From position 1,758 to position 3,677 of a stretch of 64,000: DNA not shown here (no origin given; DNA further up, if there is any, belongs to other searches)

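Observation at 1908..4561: Gtr-like three-gene lipid-linked glycosylation module (GT-C + small membrane protein + GT2)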

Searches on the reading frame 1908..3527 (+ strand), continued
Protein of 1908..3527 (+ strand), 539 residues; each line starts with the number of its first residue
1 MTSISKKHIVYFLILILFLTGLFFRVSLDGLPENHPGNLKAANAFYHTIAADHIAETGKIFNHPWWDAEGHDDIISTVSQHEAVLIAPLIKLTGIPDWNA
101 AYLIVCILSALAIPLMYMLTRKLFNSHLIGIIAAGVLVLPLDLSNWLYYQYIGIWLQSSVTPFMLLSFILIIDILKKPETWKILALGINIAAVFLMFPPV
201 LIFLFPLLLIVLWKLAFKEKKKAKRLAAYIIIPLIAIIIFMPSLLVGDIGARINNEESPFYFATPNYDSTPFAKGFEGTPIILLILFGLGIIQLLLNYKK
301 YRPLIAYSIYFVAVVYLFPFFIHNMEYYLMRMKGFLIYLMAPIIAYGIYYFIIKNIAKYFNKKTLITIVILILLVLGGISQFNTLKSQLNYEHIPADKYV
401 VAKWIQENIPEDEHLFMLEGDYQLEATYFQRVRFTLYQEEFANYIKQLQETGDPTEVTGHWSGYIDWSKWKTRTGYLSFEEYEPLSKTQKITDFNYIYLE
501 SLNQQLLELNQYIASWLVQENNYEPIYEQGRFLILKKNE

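Call 56: find_encoding_contigs(protein=P0040, flank=5000, max_places=1)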
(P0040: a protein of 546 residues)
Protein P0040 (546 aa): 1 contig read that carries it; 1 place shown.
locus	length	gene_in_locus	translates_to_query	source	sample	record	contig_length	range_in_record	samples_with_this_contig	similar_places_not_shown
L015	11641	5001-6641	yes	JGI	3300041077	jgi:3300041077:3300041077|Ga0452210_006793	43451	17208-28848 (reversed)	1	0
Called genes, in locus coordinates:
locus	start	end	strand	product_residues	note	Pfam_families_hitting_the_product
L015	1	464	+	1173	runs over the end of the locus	PF00437:T2SSE, PF00005:ABC_tran (faint), PF01580:FtsK_SpoIIIE (faint), PF06414:Zeta_toxin (faint), PF13191:AAA_16 (faint), PF13245:AAA_19 (faint), PF13401:AAA_22 (faint), PF00437:T2SSE, +2 more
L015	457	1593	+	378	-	PF00482:T2SSF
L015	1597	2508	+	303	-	PF00482:T2SSF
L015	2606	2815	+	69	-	-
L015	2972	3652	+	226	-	PF00535:Glycos_transf_2, PF13641:Glyco_tranf_2_3 (weak)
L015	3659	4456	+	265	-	-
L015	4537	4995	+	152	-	-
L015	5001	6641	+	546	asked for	-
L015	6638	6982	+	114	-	-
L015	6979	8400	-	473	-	PF02366:PMT, PF13231:PMT_2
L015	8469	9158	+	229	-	PF00535:Glycos_transf_2, PF13641:Glyco_tranf_2_3 (weak)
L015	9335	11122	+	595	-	PF20176:DUF6541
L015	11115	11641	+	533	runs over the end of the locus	-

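Call 66: search_solved_structures(query=A3, max_evalue=10, show_alignments=4)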
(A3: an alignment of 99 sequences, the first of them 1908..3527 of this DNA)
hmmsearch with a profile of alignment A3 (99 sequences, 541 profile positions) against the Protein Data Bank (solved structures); distinct sequences matched with E-value up to 10: 42.
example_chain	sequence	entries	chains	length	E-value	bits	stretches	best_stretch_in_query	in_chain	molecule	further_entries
5gmy_A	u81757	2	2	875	6.4e-09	37.9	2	225-405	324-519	Transmembrane oligosaccharyl transferase, putative | Dolichyl-phosphooligosaccharide-protein glycotransferase 3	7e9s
3waj_A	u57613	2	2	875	9.9e-09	37.3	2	226-405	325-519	Transmembrane oligosaccharyl transferase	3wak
5uhq_A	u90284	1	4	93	0.13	13.8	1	301-383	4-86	Sugar transporter SemiSWEET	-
6b85_J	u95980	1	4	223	0.13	13.8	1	98-143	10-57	TMHC4_R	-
11kc_A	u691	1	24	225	0.13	13.7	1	98-143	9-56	Designed nanoparticle O43-TM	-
4zbm_A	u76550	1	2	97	0.17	13.4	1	229-291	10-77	Potassium channel protein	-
3k0d_A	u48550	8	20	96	0.18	13.3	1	229-291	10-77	Potassium channel protein NaK | Potassium channel protein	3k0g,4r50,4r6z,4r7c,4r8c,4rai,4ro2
3k03_A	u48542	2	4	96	0.19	13.2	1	229-291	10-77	Potassium channel protein NaK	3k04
7lep_G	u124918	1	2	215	0.19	13.2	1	266-321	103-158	Voltage-dependent calcium channel gamma-8 subunit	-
4qnc_A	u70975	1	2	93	0.19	13.2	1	301-383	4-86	chemical transport protein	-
6fiz_A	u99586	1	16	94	0.21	13.1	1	229-291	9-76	Potassium channel protein,Cyclic nucleotide-gated olfactory channel,Potassium channel prot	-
3n23_A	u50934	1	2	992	0.23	13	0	155-237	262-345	Sodium/potassium-transporting ATPase subunit alpha-1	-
3b8e_A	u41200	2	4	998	0.23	13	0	155-237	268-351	Sodium/potassium-transporting ATPase subunit alpha-1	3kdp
3k06_A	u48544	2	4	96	0.23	13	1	229-291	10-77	Potassium channel protein NaK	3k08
7d91_A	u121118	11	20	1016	0.24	12.9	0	155-237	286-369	Sodium/potassium-transporting ATPase subunit alpha-1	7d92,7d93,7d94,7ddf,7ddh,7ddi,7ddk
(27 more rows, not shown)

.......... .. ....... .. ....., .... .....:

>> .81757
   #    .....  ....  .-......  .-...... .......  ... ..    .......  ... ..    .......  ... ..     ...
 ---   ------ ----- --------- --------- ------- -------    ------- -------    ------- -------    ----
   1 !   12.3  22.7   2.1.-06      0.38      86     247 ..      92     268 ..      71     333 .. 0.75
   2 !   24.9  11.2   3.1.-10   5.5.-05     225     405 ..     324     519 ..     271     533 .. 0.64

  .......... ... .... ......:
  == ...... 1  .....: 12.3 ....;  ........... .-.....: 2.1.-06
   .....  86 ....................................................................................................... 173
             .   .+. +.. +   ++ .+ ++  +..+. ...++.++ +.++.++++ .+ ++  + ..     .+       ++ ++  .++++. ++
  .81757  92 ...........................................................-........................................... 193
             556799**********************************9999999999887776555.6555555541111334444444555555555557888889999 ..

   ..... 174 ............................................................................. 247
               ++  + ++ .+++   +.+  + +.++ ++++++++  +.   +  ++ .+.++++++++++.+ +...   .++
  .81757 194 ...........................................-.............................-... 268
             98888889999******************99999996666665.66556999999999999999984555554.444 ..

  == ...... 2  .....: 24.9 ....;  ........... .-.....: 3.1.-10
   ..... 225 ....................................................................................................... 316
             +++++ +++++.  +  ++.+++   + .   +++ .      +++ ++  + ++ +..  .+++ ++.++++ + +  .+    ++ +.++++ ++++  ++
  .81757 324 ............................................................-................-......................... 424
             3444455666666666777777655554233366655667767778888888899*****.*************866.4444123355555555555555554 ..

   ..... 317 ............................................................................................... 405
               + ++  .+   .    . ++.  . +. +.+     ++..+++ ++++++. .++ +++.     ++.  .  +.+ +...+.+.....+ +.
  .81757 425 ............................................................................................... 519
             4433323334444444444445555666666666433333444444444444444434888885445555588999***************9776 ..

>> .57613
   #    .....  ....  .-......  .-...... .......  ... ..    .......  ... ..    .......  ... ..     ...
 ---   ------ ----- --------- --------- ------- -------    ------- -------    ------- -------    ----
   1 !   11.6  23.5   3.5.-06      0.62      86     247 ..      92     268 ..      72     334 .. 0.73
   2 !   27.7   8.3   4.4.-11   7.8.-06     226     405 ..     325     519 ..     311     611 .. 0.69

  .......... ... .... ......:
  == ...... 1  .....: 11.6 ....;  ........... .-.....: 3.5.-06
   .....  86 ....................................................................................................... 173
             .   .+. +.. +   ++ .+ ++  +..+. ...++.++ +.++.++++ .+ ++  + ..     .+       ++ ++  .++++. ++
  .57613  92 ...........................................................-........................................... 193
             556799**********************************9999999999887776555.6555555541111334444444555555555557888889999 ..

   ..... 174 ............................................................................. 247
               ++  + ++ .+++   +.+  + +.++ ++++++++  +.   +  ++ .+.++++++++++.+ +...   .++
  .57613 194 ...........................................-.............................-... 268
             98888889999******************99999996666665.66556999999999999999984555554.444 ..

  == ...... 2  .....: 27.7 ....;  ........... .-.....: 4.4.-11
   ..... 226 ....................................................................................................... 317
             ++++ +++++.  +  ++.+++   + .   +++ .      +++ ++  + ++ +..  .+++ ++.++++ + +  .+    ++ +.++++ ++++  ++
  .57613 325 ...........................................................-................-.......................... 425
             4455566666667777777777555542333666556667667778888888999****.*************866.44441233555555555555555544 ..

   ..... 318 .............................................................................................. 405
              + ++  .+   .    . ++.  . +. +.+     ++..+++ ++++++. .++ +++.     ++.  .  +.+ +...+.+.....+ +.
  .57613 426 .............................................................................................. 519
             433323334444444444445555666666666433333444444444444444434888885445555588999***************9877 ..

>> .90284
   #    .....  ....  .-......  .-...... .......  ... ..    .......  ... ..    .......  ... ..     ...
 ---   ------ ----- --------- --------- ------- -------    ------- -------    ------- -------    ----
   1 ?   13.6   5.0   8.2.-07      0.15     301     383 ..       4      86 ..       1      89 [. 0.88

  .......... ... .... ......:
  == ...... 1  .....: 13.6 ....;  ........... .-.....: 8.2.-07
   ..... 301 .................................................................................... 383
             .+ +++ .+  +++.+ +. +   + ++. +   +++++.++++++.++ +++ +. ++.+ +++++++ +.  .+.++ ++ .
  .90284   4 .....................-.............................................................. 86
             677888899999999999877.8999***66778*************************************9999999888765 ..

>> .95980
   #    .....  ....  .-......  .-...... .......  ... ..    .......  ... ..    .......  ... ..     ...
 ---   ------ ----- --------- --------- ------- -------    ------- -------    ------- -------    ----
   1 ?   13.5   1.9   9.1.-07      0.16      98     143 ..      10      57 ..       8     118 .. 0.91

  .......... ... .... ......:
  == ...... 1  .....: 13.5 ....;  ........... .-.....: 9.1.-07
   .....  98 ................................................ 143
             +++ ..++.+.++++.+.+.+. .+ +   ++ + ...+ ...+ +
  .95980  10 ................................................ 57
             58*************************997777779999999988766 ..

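Call 68: find_encoding_contigs(protein=P0060, flank=4000, max_places=1)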
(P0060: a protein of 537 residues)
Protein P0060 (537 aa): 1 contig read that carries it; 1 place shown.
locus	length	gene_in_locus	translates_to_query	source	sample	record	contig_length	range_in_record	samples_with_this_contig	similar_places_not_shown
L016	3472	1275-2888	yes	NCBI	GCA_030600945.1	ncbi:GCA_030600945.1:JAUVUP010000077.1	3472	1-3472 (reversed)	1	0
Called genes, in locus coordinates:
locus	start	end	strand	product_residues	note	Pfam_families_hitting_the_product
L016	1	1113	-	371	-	?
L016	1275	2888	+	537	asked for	PF13231:PMT_2 (weak)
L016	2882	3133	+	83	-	-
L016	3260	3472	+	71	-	?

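Call 69: find_encoding_contigs(protein=P0084, flank=4000, max_places=1)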
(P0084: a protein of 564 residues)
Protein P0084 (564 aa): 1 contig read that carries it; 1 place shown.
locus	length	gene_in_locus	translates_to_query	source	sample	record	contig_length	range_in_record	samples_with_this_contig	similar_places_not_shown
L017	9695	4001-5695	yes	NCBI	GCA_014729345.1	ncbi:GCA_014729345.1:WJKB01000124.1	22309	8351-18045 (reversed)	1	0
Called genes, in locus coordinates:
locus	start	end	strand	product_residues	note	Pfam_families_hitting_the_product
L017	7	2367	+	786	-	-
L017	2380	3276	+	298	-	PF01073:3Beta_HSD, PF01370:Epimerase, PF02719:Polysacc_synt_2, PF04321:RmlD_sub_bind, PF05368:NmrA, PF13460:NAD_binding_10, PF16363:GDP_Man_Dehyd, PF07993:NAD_binding_4, +1 more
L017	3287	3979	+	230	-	PF00535:Glycos_transf_2, PF10111:Glyco_tranf_2_2, PF13641:Glyco_tranf_2_3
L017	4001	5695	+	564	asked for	-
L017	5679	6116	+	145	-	-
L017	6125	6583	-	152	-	-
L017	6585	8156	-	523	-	PF20176:DUF6541, PF13231:PMT_2 (weak)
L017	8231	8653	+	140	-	PF04981:NMD3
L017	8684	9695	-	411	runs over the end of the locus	PF04312:DUF460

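Call 70: find_encoding_contigs(protein=P0120, flank=4000, max_places=1)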
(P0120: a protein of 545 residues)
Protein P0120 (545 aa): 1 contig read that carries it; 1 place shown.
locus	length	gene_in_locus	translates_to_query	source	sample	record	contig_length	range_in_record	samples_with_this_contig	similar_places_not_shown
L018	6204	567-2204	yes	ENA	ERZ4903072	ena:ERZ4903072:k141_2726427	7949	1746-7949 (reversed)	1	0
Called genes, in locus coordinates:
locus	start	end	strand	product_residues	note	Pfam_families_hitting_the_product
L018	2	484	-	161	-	?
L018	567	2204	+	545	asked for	-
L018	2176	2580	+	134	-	-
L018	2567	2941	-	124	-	-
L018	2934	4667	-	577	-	-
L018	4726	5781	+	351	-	PF04055:Radical_SAM, PF13353:Fer4_12 (weak), PF13186:SPASM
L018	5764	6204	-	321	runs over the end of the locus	PF00535:Glycos_transf_2 (faint), PF13632:Glyco_trans_2_3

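Call 71: find_encoding_contigs(protein=P0160, flank=4000, max_places=1)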
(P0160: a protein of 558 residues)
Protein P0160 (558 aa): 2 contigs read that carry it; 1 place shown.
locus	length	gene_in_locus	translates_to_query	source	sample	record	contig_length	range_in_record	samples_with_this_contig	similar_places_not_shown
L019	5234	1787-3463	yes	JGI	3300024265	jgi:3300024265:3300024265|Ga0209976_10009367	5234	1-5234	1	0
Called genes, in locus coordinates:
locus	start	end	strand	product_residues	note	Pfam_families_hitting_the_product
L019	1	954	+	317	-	?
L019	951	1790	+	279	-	PF02353:CMAS, PF13489:Methyltransf_23, PF07021:MetW (weak), PF13847:Methyltransf_31, PF08241:Methyltransf_11, PF08242:Methyltransf_12, PF13649:Methyltransf_25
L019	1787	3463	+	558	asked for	-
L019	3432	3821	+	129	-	-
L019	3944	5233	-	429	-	?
